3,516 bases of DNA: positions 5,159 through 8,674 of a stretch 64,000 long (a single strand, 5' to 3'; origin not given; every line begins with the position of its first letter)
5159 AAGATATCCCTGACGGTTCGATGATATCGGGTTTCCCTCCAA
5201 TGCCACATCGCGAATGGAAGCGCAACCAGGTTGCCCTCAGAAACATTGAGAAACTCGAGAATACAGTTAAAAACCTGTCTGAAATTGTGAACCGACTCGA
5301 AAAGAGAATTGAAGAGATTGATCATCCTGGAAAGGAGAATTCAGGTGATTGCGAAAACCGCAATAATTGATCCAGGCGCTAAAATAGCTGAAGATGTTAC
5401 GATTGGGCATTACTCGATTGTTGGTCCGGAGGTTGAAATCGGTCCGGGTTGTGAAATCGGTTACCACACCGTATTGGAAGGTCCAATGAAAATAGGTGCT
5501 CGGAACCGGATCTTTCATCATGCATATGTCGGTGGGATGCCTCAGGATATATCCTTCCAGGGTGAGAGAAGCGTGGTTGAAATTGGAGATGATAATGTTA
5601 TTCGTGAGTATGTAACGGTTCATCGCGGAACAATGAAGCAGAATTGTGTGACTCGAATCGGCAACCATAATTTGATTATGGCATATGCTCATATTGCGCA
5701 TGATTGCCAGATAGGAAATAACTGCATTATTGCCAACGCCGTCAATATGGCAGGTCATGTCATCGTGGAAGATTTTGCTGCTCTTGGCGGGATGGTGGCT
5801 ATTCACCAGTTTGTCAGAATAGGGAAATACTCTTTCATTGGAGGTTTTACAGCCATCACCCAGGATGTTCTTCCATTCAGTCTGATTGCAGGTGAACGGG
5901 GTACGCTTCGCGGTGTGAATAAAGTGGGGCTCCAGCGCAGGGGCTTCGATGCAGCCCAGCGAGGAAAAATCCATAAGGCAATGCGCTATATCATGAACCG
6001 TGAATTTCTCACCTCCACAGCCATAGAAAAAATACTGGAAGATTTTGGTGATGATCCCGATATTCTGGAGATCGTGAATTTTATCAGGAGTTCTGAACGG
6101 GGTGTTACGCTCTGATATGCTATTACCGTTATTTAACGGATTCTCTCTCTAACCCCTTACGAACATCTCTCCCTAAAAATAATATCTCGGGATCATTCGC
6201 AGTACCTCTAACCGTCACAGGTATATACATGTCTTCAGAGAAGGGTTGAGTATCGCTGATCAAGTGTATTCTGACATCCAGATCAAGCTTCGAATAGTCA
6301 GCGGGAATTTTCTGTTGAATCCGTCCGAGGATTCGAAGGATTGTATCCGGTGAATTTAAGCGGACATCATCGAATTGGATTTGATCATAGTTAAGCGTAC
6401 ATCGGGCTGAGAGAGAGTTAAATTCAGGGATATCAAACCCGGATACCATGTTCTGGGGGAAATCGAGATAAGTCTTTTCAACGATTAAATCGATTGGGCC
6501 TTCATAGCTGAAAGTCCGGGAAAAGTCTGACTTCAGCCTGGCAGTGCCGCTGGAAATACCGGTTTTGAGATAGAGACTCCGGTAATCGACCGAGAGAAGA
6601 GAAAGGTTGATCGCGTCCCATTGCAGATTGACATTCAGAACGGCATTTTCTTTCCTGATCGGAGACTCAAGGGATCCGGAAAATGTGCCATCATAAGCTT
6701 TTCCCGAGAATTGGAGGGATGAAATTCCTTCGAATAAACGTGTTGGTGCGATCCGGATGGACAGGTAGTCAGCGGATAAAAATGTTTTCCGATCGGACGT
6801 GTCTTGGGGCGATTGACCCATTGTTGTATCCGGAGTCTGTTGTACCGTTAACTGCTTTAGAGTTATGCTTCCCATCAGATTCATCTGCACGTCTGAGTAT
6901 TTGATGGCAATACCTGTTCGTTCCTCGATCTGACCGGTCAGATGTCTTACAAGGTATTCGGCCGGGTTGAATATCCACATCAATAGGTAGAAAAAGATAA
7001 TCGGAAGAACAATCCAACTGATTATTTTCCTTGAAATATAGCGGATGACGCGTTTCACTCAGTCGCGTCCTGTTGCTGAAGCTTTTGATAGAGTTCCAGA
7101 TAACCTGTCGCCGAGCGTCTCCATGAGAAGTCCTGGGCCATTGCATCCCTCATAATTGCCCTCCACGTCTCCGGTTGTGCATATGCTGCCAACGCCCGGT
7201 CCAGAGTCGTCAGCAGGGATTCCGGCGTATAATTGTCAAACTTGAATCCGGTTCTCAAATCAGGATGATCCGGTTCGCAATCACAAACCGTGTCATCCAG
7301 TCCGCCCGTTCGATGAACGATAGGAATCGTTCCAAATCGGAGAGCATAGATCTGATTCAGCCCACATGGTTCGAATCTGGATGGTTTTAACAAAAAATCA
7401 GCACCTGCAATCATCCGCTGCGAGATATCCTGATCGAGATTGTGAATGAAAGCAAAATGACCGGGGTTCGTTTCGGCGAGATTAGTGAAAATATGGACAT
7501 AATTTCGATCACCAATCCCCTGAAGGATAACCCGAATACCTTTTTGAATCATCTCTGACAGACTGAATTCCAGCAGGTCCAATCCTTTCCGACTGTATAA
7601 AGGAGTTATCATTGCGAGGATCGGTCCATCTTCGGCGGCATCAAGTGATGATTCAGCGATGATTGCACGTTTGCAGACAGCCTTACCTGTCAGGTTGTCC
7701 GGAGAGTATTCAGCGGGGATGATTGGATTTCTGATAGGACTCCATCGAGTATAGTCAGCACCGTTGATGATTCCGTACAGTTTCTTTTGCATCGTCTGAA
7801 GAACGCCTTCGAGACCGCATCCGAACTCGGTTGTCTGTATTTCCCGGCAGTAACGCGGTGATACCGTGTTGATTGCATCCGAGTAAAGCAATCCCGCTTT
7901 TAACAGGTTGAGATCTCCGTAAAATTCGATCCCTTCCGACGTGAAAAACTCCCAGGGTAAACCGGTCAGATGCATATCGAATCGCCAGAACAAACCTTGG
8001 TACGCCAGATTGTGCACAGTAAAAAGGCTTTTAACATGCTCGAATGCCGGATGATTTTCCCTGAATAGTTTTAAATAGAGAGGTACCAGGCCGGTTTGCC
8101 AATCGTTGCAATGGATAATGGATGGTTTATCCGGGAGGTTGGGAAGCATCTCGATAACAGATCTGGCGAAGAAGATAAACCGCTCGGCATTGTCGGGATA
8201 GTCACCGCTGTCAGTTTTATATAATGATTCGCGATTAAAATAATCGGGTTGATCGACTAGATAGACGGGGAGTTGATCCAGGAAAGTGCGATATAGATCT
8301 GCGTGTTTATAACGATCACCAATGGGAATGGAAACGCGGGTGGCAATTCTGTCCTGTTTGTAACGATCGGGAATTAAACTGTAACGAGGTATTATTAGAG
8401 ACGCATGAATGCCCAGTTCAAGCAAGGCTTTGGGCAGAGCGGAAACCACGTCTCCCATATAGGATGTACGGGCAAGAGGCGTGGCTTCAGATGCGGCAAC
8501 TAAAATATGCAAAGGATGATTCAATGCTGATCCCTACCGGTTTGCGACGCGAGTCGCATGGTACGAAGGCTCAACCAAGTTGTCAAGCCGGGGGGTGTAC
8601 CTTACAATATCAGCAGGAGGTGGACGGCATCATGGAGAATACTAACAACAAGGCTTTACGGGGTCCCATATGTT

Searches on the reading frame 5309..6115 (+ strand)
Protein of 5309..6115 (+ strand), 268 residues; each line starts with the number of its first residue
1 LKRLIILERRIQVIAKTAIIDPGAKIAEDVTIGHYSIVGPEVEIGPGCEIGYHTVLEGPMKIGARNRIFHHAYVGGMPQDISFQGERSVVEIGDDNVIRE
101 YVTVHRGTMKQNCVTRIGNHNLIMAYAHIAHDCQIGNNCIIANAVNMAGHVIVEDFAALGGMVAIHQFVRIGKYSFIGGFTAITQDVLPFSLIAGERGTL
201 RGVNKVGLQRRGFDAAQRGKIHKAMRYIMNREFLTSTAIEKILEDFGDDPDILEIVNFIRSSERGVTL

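Call 74: search_protein_families(library=pfam, proteins=[window:5309-6115:+], max_evalue=0.001)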
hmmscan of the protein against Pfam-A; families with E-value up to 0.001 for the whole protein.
window:5309-6115:+ (268 aa): 4 families
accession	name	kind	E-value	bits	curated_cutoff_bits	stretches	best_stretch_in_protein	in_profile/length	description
PF00132.30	Hexapep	-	4e-26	90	27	3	115-143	2-30/36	Bacterial transferase hexapeptide (six repeats)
PF13720.11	Acetyltransf_11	-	2.2e-21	76.5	24.5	1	186-266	1-81/82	Udp N-acetylglucosamine O-acyltransferase; Domain 2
PF25084.1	LbH_EIF2B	-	7.5e-09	36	54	1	90-173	22-101/105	EIF2B subunit epsilon LbH domain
PF25087.1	GMPPB_C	-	3e-05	24.1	39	0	90-162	23-92/110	GMPPB C-terminal domain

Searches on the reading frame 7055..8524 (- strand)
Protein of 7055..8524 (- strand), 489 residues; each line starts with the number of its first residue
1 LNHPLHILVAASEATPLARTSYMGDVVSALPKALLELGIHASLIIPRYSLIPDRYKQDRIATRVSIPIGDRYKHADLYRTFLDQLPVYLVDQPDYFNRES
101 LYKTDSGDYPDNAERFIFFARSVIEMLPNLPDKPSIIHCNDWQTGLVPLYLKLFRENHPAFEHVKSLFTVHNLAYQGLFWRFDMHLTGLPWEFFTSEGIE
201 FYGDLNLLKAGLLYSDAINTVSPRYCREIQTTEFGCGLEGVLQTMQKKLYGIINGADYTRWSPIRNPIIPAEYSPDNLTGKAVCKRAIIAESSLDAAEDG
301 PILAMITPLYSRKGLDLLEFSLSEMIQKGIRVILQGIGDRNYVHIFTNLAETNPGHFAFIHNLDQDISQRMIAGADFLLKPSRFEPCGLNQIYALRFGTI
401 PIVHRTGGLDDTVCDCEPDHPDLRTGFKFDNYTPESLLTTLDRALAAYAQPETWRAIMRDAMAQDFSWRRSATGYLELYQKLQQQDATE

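Call 25: search_protein_families(library=pfam, proteins=[window:7055-8524:-], max_evalue=0.00001)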
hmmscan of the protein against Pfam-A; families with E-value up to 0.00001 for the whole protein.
window:7055-8524:- (489 aa): 2 families
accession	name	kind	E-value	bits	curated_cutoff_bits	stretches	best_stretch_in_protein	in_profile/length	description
PF08323.17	Glyco_transf_5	-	9.3e-80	268.2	22.7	1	6-243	1-238/239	Starch synthase catalytic domain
PF00534.26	Glycos_transf_1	-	4.6e-10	39.7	26.4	1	294-454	9-165/172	Glycosyl transferases group 1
